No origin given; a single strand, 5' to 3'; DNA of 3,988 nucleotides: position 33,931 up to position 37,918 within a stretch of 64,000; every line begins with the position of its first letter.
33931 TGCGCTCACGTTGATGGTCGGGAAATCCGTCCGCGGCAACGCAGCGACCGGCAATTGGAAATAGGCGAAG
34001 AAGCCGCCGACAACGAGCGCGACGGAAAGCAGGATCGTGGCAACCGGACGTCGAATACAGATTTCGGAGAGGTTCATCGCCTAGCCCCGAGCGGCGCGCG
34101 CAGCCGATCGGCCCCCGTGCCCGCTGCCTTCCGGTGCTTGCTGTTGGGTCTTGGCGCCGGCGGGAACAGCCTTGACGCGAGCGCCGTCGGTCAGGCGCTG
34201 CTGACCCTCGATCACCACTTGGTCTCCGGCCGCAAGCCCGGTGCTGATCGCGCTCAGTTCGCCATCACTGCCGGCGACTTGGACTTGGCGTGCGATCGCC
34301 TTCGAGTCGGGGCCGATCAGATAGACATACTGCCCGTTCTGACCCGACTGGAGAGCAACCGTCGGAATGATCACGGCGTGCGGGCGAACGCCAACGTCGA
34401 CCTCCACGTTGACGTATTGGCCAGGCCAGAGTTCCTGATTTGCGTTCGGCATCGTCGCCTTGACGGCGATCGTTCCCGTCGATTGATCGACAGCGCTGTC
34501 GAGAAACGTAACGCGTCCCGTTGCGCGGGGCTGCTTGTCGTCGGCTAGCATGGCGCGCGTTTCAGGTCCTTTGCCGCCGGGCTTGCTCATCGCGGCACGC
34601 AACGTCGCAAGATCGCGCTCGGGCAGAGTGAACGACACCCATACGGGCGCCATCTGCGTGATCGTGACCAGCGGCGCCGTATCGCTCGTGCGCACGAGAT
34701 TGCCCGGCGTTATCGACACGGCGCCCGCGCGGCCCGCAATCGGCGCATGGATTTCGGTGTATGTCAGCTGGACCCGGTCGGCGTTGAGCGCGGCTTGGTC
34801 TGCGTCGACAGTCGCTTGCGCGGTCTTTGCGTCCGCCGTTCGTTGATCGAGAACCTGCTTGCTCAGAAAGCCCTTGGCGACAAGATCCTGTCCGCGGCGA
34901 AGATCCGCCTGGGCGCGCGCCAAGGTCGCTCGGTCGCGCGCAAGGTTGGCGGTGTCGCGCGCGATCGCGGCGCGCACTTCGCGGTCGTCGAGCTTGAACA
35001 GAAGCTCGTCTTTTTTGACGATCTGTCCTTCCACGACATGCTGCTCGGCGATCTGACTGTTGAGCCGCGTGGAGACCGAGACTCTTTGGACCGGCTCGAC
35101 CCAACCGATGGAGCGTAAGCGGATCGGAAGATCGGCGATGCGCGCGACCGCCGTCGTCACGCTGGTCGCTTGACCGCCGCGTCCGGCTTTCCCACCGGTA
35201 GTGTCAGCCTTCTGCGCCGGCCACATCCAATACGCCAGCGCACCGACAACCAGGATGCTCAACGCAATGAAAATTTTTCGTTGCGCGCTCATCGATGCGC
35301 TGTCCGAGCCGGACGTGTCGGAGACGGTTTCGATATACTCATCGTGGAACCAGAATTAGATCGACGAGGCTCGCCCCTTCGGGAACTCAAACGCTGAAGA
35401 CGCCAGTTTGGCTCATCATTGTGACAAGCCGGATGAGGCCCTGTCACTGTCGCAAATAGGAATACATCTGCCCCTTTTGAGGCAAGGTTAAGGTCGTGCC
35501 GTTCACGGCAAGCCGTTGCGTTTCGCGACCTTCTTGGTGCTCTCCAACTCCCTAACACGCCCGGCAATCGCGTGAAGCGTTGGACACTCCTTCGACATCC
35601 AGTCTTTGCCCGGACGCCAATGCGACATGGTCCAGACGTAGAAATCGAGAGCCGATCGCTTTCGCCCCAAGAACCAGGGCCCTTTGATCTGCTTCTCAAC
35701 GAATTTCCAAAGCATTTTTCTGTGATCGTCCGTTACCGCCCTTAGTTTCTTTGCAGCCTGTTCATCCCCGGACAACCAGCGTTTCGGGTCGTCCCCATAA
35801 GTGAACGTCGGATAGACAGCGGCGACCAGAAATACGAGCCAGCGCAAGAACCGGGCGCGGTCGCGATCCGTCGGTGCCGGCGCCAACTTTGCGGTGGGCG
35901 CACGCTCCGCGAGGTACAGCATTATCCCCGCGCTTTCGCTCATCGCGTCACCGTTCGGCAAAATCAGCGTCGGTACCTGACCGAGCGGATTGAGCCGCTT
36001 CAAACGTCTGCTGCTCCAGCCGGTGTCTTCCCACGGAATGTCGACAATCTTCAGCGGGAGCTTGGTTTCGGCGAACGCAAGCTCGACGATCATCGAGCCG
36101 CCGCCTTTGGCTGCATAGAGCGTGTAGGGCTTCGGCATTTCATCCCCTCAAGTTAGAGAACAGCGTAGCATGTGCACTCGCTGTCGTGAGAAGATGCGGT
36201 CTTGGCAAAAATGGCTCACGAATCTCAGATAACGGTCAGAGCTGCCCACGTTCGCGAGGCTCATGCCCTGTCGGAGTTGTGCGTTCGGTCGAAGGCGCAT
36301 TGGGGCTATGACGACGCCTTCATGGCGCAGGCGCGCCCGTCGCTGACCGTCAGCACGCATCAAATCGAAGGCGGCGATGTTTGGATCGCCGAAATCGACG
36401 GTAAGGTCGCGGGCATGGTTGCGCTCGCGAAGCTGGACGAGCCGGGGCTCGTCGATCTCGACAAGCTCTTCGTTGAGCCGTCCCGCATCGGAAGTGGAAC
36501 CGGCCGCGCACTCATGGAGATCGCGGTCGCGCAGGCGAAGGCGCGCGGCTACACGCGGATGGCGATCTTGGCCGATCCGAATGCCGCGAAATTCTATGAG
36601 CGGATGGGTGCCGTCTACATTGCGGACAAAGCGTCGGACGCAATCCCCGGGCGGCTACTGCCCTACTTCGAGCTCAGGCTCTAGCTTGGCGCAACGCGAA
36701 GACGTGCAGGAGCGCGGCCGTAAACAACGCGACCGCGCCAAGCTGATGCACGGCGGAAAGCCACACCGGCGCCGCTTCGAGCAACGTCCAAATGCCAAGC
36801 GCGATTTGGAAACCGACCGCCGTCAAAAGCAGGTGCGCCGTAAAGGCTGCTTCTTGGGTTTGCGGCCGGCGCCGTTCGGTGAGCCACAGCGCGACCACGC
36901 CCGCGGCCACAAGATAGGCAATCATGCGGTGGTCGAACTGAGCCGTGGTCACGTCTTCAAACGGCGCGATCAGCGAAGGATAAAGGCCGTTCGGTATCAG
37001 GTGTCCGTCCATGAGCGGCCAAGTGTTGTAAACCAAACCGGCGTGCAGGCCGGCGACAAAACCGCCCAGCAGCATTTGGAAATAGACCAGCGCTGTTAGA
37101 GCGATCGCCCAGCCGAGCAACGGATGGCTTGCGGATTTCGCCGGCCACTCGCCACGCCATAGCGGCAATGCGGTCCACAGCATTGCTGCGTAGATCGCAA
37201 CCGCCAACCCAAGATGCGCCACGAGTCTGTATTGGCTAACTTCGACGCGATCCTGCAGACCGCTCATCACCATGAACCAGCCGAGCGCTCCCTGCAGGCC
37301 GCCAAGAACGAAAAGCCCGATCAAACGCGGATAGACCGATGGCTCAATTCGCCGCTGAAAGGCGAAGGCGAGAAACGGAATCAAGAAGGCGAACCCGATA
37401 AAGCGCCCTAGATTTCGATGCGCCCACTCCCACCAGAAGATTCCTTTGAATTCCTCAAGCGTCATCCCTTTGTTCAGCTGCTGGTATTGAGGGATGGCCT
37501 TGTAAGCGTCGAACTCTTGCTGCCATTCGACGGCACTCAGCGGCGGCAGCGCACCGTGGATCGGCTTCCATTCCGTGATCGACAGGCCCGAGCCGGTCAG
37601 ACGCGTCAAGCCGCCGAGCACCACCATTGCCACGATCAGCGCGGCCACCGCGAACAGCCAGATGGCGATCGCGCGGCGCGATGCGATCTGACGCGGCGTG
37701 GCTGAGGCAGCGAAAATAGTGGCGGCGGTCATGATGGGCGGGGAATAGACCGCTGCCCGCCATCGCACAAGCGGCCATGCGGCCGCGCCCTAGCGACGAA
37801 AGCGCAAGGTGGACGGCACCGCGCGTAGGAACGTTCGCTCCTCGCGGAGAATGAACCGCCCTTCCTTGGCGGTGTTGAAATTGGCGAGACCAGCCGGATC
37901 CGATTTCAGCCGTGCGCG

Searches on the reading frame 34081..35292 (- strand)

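Call 70: search_protein_families(library=pfam, proteins=[window:34081-35292:-], max_evalue=0.00001)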
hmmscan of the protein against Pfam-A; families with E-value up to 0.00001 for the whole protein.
window:34081-35292:- (403 aa): 2 families
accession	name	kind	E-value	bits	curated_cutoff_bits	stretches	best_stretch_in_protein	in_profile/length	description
PF16576.10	HlyD_D23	-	7.2e-16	58.6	30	1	71-294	20-214/214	Barrel-sandwich domain of CusB or HlyD membrane-fusion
PF13437.12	HlyD_3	-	1.2e-11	45.7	22.2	1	181-285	2-97/106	HlyD family secretion protein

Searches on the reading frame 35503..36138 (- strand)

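Call 70: search_protein_families(library=pfam, proteins=[window:35503-36138:-], max_evalue=0.00001)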
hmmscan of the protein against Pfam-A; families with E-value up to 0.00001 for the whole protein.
window:35503-36138:- (211 aa): 3 families
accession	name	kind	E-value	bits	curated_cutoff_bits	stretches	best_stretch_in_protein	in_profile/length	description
PF13409.12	GST_N_2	-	1.1e-11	45.5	25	1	18-79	8-70/70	Glutathione S-transferase, N-terminal domain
PF13417.12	GST_N_3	-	2.1e-09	38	22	1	17-82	12-73/75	Glutathione S-transferase, N-terminal domain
PF02798.26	GST_N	-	5e-06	27.2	20.9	1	5-78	3-76/76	Glutathione S-transferase, N-terminal domain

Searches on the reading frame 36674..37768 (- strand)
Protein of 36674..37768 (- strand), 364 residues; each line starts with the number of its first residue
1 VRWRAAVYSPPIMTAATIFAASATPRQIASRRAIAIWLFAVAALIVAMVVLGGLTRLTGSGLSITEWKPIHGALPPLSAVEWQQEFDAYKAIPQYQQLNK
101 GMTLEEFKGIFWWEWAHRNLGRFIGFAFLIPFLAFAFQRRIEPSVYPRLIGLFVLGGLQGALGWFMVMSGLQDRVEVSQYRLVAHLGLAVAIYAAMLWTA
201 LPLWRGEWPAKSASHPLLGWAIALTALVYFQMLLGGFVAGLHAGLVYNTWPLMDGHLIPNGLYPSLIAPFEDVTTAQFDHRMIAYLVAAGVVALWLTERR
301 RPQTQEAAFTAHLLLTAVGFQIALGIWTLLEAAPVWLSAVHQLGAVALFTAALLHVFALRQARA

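Call 70: search_protein_families(library=pfam, proteins=[window:36674-37768:-], max_evalue=0.00001)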
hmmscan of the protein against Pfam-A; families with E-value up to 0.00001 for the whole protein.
window:36674-37768:- (364 aa): 1 family
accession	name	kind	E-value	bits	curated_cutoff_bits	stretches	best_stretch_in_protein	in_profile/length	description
PF02628.20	COX15-CtaA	-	2e-108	362.7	29.9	1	35-352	1-321/322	Cytochrome oxidase assembly protein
